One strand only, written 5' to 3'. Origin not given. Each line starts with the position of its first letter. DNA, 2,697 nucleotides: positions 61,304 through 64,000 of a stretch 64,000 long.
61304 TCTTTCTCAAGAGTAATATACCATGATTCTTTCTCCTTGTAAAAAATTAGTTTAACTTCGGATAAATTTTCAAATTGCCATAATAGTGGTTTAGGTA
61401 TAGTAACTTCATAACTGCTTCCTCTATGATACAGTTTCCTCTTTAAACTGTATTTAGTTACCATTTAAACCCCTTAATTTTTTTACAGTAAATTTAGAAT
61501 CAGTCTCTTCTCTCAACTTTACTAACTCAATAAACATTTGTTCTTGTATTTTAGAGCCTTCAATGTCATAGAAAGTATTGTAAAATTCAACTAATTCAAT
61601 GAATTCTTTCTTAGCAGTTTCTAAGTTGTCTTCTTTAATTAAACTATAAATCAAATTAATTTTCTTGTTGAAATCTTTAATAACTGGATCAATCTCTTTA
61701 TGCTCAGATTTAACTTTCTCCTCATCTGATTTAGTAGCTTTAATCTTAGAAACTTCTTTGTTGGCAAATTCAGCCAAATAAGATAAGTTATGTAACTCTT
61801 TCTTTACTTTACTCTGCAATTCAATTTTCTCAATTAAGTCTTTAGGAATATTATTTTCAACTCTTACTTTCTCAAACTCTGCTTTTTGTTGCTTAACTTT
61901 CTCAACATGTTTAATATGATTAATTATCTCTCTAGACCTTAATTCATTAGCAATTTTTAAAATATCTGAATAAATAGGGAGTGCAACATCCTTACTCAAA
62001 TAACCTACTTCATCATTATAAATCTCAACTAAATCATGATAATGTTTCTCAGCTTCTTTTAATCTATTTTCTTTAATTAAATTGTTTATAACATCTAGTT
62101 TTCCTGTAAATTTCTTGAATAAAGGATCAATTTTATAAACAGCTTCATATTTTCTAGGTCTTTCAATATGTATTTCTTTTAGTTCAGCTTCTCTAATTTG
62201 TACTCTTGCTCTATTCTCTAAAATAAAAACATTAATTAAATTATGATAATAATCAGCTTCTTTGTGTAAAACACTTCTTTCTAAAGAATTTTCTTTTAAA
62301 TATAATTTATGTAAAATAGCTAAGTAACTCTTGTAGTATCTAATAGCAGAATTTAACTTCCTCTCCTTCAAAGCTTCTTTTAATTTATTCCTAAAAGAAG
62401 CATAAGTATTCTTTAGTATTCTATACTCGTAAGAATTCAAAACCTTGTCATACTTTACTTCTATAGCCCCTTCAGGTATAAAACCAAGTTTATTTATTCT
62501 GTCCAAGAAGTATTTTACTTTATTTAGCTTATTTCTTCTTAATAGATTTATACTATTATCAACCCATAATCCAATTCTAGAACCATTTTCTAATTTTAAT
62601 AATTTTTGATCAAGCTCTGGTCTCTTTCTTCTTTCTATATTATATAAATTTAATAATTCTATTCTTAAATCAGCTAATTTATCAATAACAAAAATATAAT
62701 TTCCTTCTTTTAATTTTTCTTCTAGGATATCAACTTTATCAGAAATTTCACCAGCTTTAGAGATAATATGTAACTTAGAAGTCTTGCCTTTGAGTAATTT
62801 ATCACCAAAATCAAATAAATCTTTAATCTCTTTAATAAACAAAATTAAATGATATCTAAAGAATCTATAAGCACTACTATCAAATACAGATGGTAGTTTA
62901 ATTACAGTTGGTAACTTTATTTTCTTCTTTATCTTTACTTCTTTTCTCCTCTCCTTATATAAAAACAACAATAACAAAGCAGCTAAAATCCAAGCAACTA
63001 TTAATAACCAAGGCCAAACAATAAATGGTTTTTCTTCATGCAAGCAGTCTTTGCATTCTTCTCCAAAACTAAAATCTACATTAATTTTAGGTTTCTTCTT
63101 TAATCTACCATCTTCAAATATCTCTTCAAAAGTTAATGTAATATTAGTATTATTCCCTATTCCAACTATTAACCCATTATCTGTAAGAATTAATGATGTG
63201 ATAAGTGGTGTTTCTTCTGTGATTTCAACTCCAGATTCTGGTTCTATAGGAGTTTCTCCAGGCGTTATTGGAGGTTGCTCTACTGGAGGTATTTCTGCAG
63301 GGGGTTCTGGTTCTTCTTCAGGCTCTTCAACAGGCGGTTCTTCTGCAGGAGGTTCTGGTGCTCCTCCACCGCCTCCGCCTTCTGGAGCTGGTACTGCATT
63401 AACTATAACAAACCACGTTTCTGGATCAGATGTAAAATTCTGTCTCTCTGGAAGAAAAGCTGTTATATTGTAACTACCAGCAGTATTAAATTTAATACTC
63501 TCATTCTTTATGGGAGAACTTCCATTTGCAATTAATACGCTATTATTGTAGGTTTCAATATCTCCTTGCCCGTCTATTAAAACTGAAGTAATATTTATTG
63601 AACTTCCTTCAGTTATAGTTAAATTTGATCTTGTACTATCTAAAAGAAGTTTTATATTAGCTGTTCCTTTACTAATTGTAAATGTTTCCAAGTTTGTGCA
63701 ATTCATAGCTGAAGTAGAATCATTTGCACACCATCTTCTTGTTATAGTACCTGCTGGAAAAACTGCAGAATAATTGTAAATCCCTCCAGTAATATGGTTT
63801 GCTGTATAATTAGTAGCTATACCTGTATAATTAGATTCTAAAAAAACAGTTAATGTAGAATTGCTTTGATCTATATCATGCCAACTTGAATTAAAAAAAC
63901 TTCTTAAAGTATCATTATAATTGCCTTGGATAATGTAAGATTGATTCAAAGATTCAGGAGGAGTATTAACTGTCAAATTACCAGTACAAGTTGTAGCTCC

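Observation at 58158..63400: Shared, unnamed stalk + CxxC + TM anchor module on two neighbouring giant surface proteins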

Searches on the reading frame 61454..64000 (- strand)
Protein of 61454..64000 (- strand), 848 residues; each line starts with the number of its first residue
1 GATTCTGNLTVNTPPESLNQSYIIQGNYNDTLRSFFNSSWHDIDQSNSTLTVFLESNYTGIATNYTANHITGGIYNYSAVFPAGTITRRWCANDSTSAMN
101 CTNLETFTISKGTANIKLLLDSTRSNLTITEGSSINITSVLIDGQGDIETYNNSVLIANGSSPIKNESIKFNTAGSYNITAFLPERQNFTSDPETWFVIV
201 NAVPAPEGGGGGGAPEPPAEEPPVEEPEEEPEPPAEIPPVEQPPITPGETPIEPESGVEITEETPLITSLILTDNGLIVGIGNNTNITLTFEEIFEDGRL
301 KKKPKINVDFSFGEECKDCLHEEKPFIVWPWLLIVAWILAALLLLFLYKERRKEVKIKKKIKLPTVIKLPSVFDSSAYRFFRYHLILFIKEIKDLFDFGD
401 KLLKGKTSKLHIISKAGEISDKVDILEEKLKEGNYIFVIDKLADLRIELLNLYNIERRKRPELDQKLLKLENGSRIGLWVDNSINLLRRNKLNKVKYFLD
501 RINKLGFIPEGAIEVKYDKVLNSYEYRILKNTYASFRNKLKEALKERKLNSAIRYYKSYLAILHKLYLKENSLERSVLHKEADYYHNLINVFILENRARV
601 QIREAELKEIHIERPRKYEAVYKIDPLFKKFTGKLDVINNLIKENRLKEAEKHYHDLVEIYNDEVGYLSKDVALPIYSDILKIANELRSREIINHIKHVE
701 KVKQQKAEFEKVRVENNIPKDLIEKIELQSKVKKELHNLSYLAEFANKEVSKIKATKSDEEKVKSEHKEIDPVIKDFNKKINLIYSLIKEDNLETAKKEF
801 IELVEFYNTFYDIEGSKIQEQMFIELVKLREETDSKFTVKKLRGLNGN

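Call 8: search_protein_families(library=pfam, proteins=[window:61454-64000:-], max_evalue=0.1)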
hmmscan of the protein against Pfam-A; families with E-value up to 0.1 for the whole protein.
window:61454-64000:- (848 aa): 1 family
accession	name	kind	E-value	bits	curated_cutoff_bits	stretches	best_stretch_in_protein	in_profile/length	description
PF07361.16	Cytochrom_B562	-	0.011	16.8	30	0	729-805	22-92/102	Cytochrome b562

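Call 9: search_protein_families(library=ncbifam, proteins=[window:61454-64000:-], max_evalue=0.1)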
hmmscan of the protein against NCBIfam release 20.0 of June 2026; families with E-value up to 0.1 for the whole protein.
window:61454-64000:- (848 aa): 1 family
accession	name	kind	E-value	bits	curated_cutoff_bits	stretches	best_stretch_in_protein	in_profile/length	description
NF011632.3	PRK15058.1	equivalog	0.0035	17.6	130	0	725-809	40-121/127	cytochrome b562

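Call 31: find_homologous_proteins(query=A2, max_evalue=0.001)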
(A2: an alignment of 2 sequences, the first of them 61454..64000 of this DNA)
Query A2 (2 sequences) (848 aa, profile of the alignment): 10 proteins with E <= 0.001 among 8000 candidates.
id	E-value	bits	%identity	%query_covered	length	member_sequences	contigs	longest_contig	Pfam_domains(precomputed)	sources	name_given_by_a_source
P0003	0.0e+0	2012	51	38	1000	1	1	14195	-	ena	-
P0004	2.6e-108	381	49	31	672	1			-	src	-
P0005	6.9e-81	291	58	24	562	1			-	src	-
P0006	1.8e-21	94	30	21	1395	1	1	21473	PF13385.14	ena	-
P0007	1.8e-15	74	32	21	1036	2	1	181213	PF01839.30,PF13517.13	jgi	-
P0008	2.6e-11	60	42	13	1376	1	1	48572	PF10633.16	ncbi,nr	ncbi:MAG: hypothetical protein HY361_00700, partial [Candidatus Aenigmarchaeota archaeon]|nr:hypothe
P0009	3.4e-9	53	36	17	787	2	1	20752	-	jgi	-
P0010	2.1e-7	47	32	16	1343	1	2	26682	PF13385.14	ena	-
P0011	1.6e-6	44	34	19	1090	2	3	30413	-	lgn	-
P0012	6.1e-5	39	31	17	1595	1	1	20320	-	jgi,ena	-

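Call 75: search_protein_families(library=pfam, proteins=[P0004, P0007, P0009], max_evalue=1)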
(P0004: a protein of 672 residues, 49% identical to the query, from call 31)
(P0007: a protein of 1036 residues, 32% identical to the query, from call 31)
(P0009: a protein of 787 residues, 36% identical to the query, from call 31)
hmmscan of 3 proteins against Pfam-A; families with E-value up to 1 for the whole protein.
P0004 (672 aa): 3 families
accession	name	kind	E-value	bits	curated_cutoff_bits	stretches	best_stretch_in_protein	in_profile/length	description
PF13860.13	FlgD_ig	-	0.026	14.9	27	1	139-176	40-77/79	FlgD Ig-like domain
PF17957.7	Big_7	-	0.035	15.2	24.1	2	391-450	7-70/70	Bacterial Ig domain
PF06280.18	fn3_5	-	0.68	11.1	27.6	1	525-579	55-104/112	Fn3-like domain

P0007 (1036 aa): 3 families
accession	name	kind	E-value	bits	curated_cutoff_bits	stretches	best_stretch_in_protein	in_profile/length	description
PF13517.12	FG-GAP_3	-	3.3e-27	95.3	26.9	7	50-119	1-60/61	FG-GAP-like repeat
PF01839.29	FG-GAP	-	4.4e-10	39.7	22.1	4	322-341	1-20/37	FG-GAP repeat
PF19077.6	Big_13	-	0.67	10.9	27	1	573-623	48-100/102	Bacterial Ig-like domain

P0009 (787 aa): 4 families
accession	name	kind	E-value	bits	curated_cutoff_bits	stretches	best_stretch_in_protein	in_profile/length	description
PF16967.11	TcfC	-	0.0021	18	29.4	0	262-288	36-62/68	E-set like domain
PF13786.12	DUF4179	-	0.12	13.3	30.1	1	734-778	9-58/94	Domain of unknown function (DUF4179)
PF22352.2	K319L-like_PKD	-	0.14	12.6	27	1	157-194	41-78/84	K319L-like, PKD domain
PF16982.10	Flp1_like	-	0.6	10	33.5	0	736-772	12-48/49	Putative Flagellin, Flp1-like, domain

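Call 87: search_protein_families(library=ncbifam, proteins=[P0004, P0007, P0009, P0008, P0011, P0012], max_evalue=0.01)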
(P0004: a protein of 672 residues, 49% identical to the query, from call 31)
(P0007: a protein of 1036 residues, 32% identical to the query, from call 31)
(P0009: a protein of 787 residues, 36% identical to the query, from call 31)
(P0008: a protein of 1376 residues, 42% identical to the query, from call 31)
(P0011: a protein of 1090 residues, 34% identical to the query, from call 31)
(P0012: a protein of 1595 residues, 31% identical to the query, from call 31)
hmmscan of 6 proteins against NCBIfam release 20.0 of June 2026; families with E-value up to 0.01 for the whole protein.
P0004 (672 aa): 0 families

P0007 (1036 aa): 2 families
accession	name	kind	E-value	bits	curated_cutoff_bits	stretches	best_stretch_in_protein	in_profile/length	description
TIGR04213.1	PGF_pre_PGF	domain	3.6e-20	72.5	28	1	829-966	8-152/153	PGF-pre-PGF domain-containing protein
NF047539.1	XAC2610_fam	domain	3.7e-05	24.1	35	0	279-318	3-40/89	XAC2610-related protein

P0009 (787 aa): 1 family
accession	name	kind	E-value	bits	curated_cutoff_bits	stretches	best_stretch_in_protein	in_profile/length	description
TIGR04213.1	PGF_pre_PGF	domain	1.1e-21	77.4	28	1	541-663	26-151/153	PGF-pre-PGF domain-containing protein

P0008 (1376 aa): 0 families

P0011 (1090 aa): 0 families

P0012 (1595 aa): 0 families

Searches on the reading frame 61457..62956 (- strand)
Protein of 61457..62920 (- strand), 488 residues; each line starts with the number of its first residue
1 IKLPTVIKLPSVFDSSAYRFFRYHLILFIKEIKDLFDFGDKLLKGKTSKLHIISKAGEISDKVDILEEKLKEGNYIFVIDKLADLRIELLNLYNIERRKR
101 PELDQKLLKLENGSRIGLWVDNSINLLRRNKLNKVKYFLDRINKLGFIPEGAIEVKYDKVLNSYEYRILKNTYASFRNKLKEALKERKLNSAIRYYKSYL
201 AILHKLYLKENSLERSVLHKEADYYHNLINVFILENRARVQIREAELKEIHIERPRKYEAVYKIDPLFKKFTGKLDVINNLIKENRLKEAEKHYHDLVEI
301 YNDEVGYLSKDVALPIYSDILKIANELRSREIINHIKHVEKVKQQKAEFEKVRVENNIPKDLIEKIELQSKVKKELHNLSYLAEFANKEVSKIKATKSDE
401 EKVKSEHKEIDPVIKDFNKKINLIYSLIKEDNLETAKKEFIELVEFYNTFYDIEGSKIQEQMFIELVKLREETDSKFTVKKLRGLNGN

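Call 45: search_solved_structures(query=window:61457-62920:-, max_evalue=1)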
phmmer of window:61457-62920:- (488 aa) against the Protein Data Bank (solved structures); distinct sequences matched with E-value up to 1: 0.

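Call 76: predict_structure(alignment_id=A7)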
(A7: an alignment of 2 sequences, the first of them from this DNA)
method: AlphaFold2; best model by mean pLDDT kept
length: 500 residues; sequences in the alignment: 2
mean_pLDDT: 63.9   pTM: 0.39
mean pLDDT of the five models: 63.9, 62.3, 60.8, 55.7, 45.5
residues with pLDDT >= 90: 11; 70-90: 216; 50-70: 139; < 50: 134
segments of 3 or more residues with pLDDT < 50: 1-25, 256-276, 350-371, 373-421, 463-467, 493-500
pLDDT, mean of each block of 10 residues (from residue 1): 33 30 49 70 66 53 68 79 68 75 61 71 79 85 88 86 81 89 90 85 82 83 74 75 66 50 33 46 73 77 79 67 59 65 52 42 38 46 43 41 35 36 66 79 77 74 51 67 64 46
secondary structure, 60 per line:
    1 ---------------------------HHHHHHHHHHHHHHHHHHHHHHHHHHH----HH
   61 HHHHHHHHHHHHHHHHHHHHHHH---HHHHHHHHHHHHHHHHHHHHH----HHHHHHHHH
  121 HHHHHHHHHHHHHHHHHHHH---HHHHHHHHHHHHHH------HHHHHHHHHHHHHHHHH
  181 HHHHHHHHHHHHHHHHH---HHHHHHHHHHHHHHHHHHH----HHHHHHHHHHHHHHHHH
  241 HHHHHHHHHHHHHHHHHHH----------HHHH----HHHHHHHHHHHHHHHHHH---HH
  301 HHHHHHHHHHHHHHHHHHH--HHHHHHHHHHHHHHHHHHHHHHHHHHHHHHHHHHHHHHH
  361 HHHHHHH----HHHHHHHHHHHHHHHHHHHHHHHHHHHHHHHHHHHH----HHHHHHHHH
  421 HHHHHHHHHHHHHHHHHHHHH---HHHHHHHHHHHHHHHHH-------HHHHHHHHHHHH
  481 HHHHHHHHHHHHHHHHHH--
elements in order: H28-54 H59-83 H87-107 H112-140 H144-157 H164-197 H201-219 H224-259 H270-273 H278-295 H299-319 H322-367 H372-407 H412-441 H445-461 H469-498

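Call 79: fold_search(model_id=the predicted structure, library=pdb)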
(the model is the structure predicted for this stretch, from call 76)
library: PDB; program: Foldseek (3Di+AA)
matches with E <= 10: 676; with E <= 0.001: 0
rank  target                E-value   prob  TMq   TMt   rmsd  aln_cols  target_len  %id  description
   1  6byj_A                2.8e-02  0.96  0.13  0.26  30.5       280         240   11  Structure of human 14-3-3 gamma bound to O-GlcNAc peptide (released 2018-05-09)
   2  7rdr_A                3.2e-02  0.51  0.13  0.14  31.2       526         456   12  Circular tandem repeat protein with novel repeat topology and enhanced subunit contact surfaces (released 2021-09-01)
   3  9dze_K                3.9e-02  0.72  0.14  0.20  25.0       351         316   15  Computationally Designed Bifaceted Protein Nanomaterial pD5-14 (released 2024-10-30)
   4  4o46_A                7.6e-02  0.82  0.12  0.25  30.2       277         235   12  14-3-3-gamma in complex with influenza NS1 C-terminal tail phosphorylated at S228 (released 2014-04-30)
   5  9dze_A                7.6e-02  0.51  0.13  0.19  24.0       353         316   14  Computationally Designed Bifaceted Protein Nanomaterial pD5-14 (released 2024-10-30)
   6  4o46_E                8.0e-02  0.82  0.12  0.25  30.3       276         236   12  14-3-3-gamma in complex with influenza NS1 C-terminal tail phosphorylated at S228 (released 2014-04-30)
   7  6fel_D                8.4e-02  0.80  0.12  0.25  29.9       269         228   11  Structure of 14-3-3 gamma in complex with CaMKK2 14-3-3 binding motif Ser511 (released 2018-01-10)
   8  4o46_B                8.8e-02  0.82  0.12  0.25  30.5       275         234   11  14-3-3-gamma in complex with influenza NS1 C-terminal tail phosphorylated at S228 (released 2014-04-30)
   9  6byj_E                9.7e-02  0.77  0.12  0.25  30.2       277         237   12  Structure of human 14-3-3 gamma bound to O-GlcNAc peptide (released 2018-05-09)
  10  5xfl_A                9.7e-02  0.30  0.12  0.16  34.1       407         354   10  Crystal structure of the force-sensing device region of alpha N-catenin (released 2018-03-28)
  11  6zc9_A                1.2e-01  0.84  0.14  0.29  29.9       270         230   11  Structure of 14-3-3 gamma in complex with Nedd4-2 14-3-3 binding motif Ser448 (released 2021-07-21)
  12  3ieg_A                1.4e-01  0.41  0.13  0.17  23.9       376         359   14  Crystal Structure of P58(IPK) TPR Domain at 2.5 A (released 2010-03-31)
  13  5i9h_A                1.4e-01  0.16  0.11  0.13  31.4       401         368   12  Crystal structure of designed pentatricopeptide repeat protein dPPR-U8G2 in complex with its target RNA U8G2 (released 2016-04-27)
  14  6byj_B                1.6e-01  0.66  0.13  0.25  30.1       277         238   11  Structure of human 14-3-3 gamma bound to O-GlcNAc peptide (released 2018-05-09)
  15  3kbt_A                1.7e-01  0.41  0.12  0.20  20.2       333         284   10  Crystal structure of the ankyrin binding domain of human erythroid beta spectrin (repeats 13-15) in complex with the s (released 2010-02-02)
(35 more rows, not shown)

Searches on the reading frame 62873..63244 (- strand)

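Call 11: search_protein_families(library=pfam, proteins=[window:62873-63244:-], max_evalue=10)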
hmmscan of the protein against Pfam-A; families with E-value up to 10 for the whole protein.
seq(124 aa): 1 family
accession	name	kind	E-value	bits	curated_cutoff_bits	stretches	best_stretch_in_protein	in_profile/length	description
PF13540.12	RCC1_2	-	0.087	13.1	22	1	17-34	11-28/30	Regulator of chromosome condensation (RCC1) repeat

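Call 12: search_protein_families(library=ncbifam, proteins=[window:62873-63244:-], max_evalue=10)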
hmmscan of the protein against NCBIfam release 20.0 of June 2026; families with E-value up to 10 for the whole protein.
seq(124 aa): 2 families
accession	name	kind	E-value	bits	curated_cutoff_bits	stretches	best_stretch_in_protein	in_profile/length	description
NF045937.1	MSC_0624_12TM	equivalog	0.041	12.4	70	1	74-117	114-157/445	MSC_0624 family F1-like ATPase-associated membrane protein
NF045999.1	MAG1140_fam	equivalog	0.34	11.1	35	1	72-106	5-39/126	MAG1140 family protein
